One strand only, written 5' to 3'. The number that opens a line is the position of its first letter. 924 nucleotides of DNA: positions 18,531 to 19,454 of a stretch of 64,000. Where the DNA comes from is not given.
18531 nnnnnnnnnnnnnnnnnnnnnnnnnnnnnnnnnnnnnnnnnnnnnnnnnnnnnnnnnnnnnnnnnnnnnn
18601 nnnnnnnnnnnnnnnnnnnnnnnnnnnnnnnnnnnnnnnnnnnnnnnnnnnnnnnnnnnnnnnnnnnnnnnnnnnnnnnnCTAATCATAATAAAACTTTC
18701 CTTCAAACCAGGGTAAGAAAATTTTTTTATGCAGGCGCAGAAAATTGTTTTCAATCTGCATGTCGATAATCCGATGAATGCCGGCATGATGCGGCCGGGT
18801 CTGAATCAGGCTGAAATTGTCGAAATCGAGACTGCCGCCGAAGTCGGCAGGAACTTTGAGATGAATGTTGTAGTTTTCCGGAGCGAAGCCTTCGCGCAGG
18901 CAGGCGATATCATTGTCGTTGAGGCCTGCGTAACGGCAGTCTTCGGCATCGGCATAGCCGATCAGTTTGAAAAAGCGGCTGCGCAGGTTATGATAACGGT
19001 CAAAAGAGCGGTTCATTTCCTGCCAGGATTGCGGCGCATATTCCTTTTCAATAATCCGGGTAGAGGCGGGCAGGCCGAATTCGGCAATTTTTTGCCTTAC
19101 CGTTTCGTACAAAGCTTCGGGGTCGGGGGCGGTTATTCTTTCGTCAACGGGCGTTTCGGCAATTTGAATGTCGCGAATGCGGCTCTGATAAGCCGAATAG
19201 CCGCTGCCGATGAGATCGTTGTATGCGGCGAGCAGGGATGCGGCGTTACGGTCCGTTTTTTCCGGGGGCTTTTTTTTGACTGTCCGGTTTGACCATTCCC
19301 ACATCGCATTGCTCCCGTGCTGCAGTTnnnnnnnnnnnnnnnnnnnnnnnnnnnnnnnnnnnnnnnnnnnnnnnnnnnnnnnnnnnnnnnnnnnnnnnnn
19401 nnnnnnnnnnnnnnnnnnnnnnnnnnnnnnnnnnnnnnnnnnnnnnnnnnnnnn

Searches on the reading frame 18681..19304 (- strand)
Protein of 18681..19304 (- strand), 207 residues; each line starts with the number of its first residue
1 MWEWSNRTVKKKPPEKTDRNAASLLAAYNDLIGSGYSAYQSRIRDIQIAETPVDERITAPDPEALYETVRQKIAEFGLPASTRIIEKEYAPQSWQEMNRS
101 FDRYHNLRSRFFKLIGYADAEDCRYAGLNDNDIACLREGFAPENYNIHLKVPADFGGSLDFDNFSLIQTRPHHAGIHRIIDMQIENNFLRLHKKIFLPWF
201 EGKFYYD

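Call 3: search_protein_families(library=pfam, proteins=[window:18681-19304:-], max_evalue=0.1)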
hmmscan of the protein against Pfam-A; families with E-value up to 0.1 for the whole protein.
window:18681-19304:- (207 aa): 0 families

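Call 8: search_protein_families(library=ncbifam, proteins=[window:18681-19304:-], max_evalue=0.1)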
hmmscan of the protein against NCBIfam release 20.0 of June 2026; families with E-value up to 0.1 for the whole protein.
window:18681-19304:- (207 aa): 0 families

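Call 9: search_solved_structures(query=window:18681-19304:-, max_evalue=10, show_alignments=2)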
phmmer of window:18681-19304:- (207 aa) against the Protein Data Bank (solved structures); distinct sequences matched with E-value up to 10: 2.
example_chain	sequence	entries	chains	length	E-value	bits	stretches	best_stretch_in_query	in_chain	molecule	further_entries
4uhp_A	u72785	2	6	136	1.3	11.9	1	141-182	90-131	LARGE COMPONENT OF PYOCIN AP41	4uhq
4i9x_A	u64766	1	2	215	1.5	11.7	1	87-128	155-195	Protein UL141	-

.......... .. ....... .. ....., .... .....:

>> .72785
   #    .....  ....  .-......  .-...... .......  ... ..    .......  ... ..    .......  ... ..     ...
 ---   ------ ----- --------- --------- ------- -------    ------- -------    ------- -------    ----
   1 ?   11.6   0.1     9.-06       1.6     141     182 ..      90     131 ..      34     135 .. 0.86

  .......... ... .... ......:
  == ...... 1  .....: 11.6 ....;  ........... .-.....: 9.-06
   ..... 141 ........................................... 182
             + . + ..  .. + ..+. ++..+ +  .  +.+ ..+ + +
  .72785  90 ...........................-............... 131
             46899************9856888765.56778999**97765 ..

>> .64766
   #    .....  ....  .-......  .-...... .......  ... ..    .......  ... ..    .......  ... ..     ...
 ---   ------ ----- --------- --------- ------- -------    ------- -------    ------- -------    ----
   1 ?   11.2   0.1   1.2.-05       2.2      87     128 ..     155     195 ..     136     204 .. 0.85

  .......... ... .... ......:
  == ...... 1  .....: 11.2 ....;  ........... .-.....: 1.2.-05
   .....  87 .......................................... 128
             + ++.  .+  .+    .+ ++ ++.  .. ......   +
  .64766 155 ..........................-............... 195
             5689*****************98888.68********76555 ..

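Call 11: find_homologous_proteins(query=window:18681-19304:-, max_evalue=0.001)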
Query window:18681-19304:- (207 aa): 47 proteins with E <= 0.001 among 193 candidates.
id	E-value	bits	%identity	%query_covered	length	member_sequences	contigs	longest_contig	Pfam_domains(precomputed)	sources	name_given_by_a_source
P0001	8.4e-136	468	97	100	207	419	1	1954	-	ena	-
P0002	3.2e-113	395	87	100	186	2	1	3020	-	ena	-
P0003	3.5e-106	372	74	100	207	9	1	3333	-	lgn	-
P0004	3.9e-102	358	77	100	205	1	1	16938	-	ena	-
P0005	3.7e-100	352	99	76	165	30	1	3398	-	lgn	-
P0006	9.1e-98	344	70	100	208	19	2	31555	-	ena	-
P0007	1.5e-94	334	67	100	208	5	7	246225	-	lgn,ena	-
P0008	4.3e-93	329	66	100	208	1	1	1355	-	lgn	-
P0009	8.3e-91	321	65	100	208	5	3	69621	-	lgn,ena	-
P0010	9.3e-86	305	92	54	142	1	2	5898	-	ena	-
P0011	3.5e-82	293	60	100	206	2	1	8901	-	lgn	-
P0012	1.8e-70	255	57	100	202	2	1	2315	-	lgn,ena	-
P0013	1.9e-69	252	55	100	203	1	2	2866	-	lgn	-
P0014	2.0e-68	248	98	56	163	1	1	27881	-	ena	-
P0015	8.6e-68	246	54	100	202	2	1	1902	-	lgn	-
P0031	1.4e-54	203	48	100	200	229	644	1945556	-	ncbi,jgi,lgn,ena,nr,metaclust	ncbi:MAG: hypothetical protein ACLSFR_01165 [Alphaproteobacteria bacterium]|jgi:hypothetical protein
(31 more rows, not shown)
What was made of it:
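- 18681..19304 (-): 207-aa protein (p207). It has a conserved N-terminal MWEWS peptide and basic stretch, a low-confidence linker (about residues 6-60), a helical pre-domain and a C-terminal HNH-fold domain. 47 full-length homologues (call 11).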

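Call 14: find_encoding_contigs(protein=P0031, flank=10000, max_places=4)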
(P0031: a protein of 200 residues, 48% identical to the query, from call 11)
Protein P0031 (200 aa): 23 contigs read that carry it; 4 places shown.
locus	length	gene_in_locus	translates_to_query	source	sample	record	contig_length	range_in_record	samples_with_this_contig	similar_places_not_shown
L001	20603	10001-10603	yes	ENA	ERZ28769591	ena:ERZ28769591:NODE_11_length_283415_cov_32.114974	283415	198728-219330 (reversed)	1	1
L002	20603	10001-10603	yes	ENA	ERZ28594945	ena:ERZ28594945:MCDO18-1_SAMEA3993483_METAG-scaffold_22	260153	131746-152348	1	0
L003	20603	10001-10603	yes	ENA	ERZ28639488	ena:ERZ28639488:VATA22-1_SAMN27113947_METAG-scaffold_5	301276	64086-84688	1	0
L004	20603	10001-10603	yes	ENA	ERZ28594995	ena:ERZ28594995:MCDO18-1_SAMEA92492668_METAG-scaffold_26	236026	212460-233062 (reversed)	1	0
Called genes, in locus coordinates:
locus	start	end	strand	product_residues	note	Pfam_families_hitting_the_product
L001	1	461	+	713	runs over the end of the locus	-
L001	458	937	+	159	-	-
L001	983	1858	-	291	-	PF04542:Sigma70_r2, PF04545:Sigma70_r4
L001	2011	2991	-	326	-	PF01479:S4, PF00849:PseudoU_synth_2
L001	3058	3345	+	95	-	PF20082:DUF6476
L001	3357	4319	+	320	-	-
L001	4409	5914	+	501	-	-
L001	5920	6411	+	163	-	-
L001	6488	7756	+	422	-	-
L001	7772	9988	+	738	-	PF02534:T4SS-DNA_transf, PF10412:TrwB_AAD_bind, PF12696:TraG-D_C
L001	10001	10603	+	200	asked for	-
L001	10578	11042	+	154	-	-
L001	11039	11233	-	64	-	PF03884:YacG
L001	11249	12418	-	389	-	PF10150:RNase_E_G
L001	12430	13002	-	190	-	PF02545:Maf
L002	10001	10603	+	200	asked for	-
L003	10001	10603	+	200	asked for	-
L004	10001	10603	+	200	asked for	-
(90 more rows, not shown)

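Call 16: search_protein_families(library=padloc, proteins=[window:18681-19304:-], max_evalue=0.01)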
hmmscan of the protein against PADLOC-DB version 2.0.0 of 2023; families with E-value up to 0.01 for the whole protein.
window:18681-19304:- (207 aa): 0 families

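Call 19: predict_structure(alignment_id=A1)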
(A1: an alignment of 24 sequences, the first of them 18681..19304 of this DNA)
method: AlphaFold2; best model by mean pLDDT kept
length: 207 residues; sequences in the alignment: 24
mean_pLDDT: 80.3   pTM: 0.68
mean pLDDT of the five models: 80.3, 78.1, 77.3, 77.0, 76.1
residues with pLDDT >= 90: 121; 70-90: 29; 50-70: 22; < 50: 35
segments of 3 or more residues with pLDDT < 50: 1-22, 42-52
pLDDT, mean of each block of 10 residues (from residue 1): 42 40 53 54 45 71 97 92 94 88 93 94 91 96 92 92 92 94 95 95 74
secondary structure, 60 per line:
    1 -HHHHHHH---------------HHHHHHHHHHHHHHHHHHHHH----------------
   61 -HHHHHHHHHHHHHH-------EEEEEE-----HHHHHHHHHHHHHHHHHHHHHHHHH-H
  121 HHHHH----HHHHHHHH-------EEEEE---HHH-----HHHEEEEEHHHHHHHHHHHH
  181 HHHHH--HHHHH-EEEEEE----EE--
elements in order: H2-8 H24-44 H62-75 E83-88 H94-118 H120-125 H130-137 E145-149 E164-168 H169-185 H188-192 E194-199
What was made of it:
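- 18681..19304 (-): AF2 model with pLDDT 80 overall and above 90 for residues 60-200 (call 19).
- On HNH / His-Me finger (beta-beta-alpha-Me) nucleases: The AF2 model has strands 145-149 and 164-168 and a helix 169-185, with block pLDDT of 92-96 (call 19).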

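Call 21: fold_search(model_id=the predicted structure, library=pdb)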
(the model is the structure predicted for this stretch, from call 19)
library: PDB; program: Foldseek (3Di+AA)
matches with E <= 10: 66; with E <= 0.001: 0
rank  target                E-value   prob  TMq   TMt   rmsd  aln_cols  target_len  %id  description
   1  8ydb_J                5.5e-01  0.18  0.20  0.13  10.9       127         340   10  Type I-FHNH Cascade-dsDNA intermediate complex (released 2024-07-31)
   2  9sjm_A                6.7e-01  0.20  0.18  0.12   7.0        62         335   14  Type I-F_HNH variant Cascade target-free RNP, HNH domain in inwards position (released 2026-02-04)
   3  9shx_A                6.7e-01  0.15  0.22  0.15  17.8       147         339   14  Type I-F_HNH variant Cascade bound to dsDNA, HNH domain in middle position (released 2026-02-04)
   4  8w1p_G                6.7e-01  0.12  0.18  0.12  15.4        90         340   14  Structure of Selenomonas sp. Cascade (SsCascade) (released 2024-08-07)
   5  9sjo_A                7.6e-01  0.11  0.20  0.15  17.9       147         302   15  Type I-F_HNH variant Cascade target-free RNP, HNH domain in middle position (released 2026-02-04)
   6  9sit_A                8.2e-01  0.18  0.22  0.14  10.2       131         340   13  Type I-F_HNH variant Cascade bound to dsDNA, HNH domain in inwards position (released 2026-02-18)
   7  2pv3_A                8.2e-01  0.04  0.19  0.15  19.2       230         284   16  Crystallographic Structure of SurA fragment lacking the second peptidyl-prolyl isomerase domain complexed with peptide (released 2007-10-02)
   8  6ltp_G                8.2e-01  0.03  0.13  0.05  19.7       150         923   11  Crystal structure of Cas12i2 binary complex (released 2020-10-28)
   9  8tsl_F                1.1e+00  0.04  0.18  0.18  18.8       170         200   10  S. thermodepolymerans KpsM-KpsE in Apo 2 state with rigid body fitted KpsT (released 2024-04-17)
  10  4h9d_A                1.3e+00  0.20  0.25  0.48   9.1       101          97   19  Crystal Structure of Mn-dependent Gme HNH nicking endonuclease from Geobacter metallireducens GS-15, Northeast Structu (released 2012-10-10)
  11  9siu_A                1.3e+00  0.12  0.22  0.14   9.5       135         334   15  Type I-F_HNH variant Cascade bound to dsDNA, HNH domain in outwards position (released 2026-02-18)
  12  8z0l_F                1.7e+00  0.09  0.19  0.13  11.1       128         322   12  Cryo-EM structure of Cas8-HNH system at partial R-loop state (released 2024-10-02)
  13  6ltp_A                1.8e+00  0.01  0.11  0.04  21.0       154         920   12  Crystal structure of Cas12i2 binary complex (released 2020-10-28)
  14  4h9d_B                2.3e+00  0.15  0.21  0.43   7.5        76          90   22  Crystal Structure of Mn-dependent Gme HNH nicking endonuclease from Geobacter metallireducens GS-15, Northeast Structu (released 2012-10-10)
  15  7pzp_A                2.6e+00  0.02  0.12  0.04  14.8        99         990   12  Mitochondrial DNA dependent RNA polymerase homodimer. (released 2022-09-28)
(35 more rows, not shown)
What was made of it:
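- The top Foldseek hits, though weak, are HNH domains (calls 19, 21).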

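Call 23: search_solved_structures(query=A1, max_evalue=10, show_alignments=4)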
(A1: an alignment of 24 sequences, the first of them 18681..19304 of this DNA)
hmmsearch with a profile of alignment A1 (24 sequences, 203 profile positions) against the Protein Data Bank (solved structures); distinct sequences matched with E-value up to 10: 4.
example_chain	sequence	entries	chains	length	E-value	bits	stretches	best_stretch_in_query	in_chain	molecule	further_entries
2kob_A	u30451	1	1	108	0.26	14.5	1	3-75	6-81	Uncharacterized protein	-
4uhp_A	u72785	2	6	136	0.57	13.4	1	138-177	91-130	LARGE COMPONENT OF PYOCIN AP41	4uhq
6m60_C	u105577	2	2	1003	0.57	13.4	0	2-93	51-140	Exportin-1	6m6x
5i2o_A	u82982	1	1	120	0.75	13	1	83-119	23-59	EF-hand domain-containing protein D2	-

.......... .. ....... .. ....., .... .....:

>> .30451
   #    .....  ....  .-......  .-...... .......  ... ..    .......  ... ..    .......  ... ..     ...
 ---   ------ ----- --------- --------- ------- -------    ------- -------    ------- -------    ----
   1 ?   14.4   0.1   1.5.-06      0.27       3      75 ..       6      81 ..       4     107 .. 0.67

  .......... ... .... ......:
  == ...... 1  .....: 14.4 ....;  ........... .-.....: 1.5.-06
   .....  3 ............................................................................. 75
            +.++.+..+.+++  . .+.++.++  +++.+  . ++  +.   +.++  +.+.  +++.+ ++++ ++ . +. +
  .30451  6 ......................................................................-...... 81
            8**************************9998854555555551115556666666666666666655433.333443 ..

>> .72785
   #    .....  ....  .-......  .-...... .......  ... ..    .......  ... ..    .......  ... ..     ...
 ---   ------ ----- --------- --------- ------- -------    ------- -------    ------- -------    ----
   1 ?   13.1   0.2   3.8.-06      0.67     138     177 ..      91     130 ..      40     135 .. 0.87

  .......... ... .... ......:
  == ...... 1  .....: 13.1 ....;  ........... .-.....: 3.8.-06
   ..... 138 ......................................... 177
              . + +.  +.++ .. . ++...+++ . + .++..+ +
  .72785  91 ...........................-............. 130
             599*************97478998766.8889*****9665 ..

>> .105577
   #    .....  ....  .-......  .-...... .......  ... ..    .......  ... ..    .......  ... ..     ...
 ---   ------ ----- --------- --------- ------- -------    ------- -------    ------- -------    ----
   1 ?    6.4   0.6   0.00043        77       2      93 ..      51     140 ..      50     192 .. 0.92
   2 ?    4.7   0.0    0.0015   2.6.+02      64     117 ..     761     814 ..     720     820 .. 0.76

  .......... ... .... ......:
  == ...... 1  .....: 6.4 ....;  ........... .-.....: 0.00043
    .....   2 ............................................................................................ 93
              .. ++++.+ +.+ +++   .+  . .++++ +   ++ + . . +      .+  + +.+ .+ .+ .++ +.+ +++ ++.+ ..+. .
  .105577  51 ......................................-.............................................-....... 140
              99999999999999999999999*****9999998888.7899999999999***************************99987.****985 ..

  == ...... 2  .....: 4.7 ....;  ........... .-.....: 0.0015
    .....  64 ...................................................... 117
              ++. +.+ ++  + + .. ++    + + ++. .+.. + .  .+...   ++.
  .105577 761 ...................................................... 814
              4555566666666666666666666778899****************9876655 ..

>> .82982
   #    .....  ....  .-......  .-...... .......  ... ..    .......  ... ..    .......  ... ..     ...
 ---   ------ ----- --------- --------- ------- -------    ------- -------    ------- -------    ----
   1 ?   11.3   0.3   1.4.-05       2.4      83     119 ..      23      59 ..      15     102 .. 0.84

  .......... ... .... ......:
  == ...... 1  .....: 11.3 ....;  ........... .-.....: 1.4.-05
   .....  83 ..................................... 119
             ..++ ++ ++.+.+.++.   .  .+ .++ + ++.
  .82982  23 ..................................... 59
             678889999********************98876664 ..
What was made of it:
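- Closest known: Colicin E7/E9 and pyocin AP41/S2 DNase domains. Same: The same beta-beta-alpha-Me motif register: I-H-x-K/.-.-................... (calls 9, 23).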

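Call 30: search_protein_representatives(alignment_id=A1)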
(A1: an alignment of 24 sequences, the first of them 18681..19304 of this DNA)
Query: 24 sequences, 203 profile positions. Proteins with E-value up to 0.001 (for the whole library): 492; up to 1e-10: 156; up to 1e-30: 25. The best 150 are listed.
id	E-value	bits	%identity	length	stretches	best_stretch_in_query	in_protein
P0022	4.6e-88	310.9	-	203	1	1-203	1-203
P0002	2.6e-71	256.1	-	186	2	1-124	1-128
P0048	1.8e-70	253.4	-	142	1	62-203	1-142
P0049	1.4e-66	240.7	-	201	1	1-202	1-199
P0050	1.4e-65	237.5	-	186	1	1-203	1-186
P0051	9.8e-65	234.7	-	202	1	1-203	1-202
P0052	4.9e-64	232.4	-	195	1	1-203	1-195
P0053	8.0e-62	225.2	-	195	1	1-203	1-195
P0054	1.0e-58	215.0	-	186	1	1-203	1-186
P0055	1.1e-54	201.9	-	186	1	1-202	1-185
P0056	2.8e-51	190.8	-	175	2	127-203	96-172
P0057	4.2e-51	190.2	-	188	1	1-200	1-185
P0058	4.4e-47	177.0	-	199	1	1-202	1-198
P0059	4.4e-47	177.0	-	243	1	26-202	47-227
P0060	4.5e-45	170.5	-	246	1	1-201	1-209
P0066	2.0e-34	135.7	-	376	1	60-202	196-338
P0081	1.3e-21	93.9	-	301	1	27-203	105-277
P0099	3.7e-15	72.8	-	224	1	74-203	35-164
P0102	1.0e-14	71.4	-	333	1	103-201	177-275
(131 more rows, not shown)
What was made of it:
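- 18690..19091 (-): Region (residues ~72-205) homologous to C-terminal HNH toxin domains of polymorphic toxins. Profile search: 492 hits at E<=1e-3, with the matched region lying within about profile positions 70-203 (call 30).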

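Call 33: search_protein_families(library=pfam, alignment_id=A2, max_evalue=0.01)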
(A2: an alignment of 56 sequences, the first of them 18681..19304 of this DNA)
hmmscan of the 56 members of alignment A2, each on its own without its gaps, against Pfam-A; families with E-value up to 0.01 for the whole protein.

A. member 1, window:18681-19304:- (207 aa): 0 families

B. families by the number of members that match (of 56 scanned): 19 families
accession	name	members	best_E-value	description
PF01844.29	HNH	24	2.2e-05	HNH endonuclease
PF04740.18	LXG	2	2.1e-52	LXG domain of WXG superfamily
PF13665.11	Tox-PAAR-like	2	1.1e-30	Toxin PAAR-like domain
PF14449.11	PT-TG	2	2.6e-15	Pre-toxin TG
PF13392.12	HNH_3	2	0.0028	HNH endonuclease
PF07591.16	PT-HINT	1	3.9e-20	Pretoxin HINT domain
PF05593.20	RHS_repeat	1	1.6e-14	RHS Repeat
PF06074.18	Portal_Mu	1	2.1e-14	Portal protein of Mu bacteriophage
PF25023.1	TEN_YD-shell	1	6.3e-07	Teneurin YD-shell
PF03527.20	RHS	1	2.5e-06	RHS protein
PF04233.19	Phage_Mu_F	1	1.2e-05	Phage Mu protein F like protein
PF13403.11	Hint_2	1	0.00016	Hint domain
PF10502.14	Peptidase_S26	1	0.00016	Signal peptidase, peptidase S26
PF21431.3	Col-Pyo_DNase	1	0.00031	Colicin/Pyocin-S2, DNase domain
PF17642.6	TssD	1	0.00056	Hemolysin coregulated protein Hcp (TssD)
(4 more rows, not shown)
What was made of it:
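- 18690..19091 (-): Pfam on the hits: HNH in 24 of 56, plus LXG, PAAR-like, RHS, PT-TG, PT-HINT, Hcp and Col-Pyo_DNase (call 33).
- On HNH / His-Me finger (beta-beta-alpha-Me) nucleases: Its profile reaches proteins that hit PF01844 (24 of 56), HNH_3 and Col-Pyo_DNase (calls 30, 33).
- Closest known: Polymorphic toxin systems with C-terminal HNH toxin domains and SUKH immunity proteins. Same: Distant relatives of the p207 domain sit at the C-termini of LXG, PAAR, RHS and Hcp proteins (call 33).
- The distant ones are C-terminal domains of LXG, PAAR, RHS, PT-TG, PT-HINT and Hcp proteins that hit Pfam HNH (calls 30, 33).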
